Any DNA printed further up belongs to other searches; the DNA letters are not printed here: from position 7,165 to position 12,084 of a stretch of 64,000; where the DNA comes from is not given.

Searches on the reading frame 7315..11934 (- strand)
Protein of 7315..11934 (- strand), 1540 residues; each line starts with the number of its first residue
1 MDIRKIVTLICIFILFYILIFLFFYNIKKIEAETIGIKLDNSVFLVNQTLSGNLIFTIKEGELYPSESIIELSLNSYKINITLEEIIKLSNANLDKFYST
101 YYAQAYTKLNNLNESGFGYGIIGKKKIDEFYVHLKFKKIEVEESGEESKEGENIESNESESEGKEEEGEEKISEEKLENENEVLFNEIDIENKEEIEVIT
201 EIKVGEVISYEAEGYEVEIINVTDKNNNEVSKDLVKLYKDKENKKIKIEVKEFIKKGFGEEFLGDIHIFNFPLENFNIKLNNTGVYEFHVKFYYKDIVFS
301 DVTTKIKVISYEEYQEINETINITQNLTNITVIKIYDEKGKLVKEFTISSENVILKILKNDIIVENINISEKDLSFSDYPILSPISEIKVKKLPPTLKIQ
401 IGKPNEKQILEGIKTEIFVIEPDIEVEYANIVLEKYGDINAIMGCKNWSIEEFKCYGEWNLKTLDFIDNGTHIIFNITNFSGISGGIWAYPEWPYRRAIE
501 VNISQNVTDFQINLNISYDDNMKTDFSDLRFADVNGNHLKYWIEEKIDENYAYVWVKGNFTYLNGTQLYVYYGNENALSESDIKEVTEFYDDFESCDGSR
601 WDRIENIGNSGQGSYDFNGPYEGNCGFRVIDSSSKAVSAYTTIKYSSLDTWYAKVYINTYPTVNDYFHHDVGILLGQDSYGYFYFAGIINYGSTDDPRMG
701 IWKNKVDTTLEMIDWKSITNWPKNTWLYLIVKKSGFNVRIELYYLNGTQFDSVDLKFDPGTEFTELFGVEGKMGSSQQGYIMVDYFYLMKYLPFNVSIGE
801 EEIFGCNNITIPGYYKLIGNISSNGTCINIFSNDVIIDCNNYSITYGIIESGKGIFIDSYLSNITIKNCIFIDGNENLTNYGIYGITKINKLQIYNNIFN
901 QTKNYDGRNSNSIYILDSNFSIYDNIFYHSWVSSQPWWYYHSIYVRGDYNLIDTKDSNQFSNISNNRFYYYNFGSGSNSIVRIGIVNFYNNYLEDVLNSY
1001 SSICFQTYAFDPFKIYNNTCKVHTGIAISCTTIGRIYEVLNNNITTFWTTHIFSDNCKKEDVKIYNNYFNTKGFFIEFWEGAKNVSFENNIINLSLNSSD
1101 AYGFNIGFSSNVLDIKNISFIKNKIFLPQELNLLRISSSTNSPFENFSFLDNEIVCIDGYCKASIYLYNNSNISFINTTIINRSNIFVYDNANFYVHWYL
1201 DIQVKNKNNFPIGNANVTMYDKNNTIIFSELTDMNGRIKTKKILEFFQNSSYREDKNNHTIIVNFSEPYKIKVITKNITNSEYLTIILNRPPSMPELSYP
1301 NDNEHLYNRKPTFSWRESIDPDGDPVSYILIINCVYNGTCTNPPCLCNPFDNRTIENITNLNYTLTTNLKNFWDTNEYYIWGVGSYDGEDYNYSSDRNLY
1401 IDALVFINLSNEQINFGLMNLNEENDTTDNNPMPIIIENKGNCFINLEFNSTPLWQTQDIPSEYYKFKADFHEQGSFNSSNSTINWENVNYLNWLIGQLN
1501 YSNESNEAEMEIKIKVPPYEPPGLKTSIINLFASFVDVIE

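Call 61: search_protein_families(library=pfam, proteins=[window:7315-11934:-], max_evalue=0.00001)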
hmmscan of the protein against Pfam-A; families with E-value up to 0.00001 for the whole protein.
window:7315-11934:- (1540 aa): 1 family
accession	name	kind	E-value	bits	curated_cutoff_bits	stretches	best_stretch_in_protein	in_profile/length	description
PF10102.14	DUF2341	-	1.5e-18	67.5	23.4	1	525-602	1-82/84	Domain of unknown function (DUF2341)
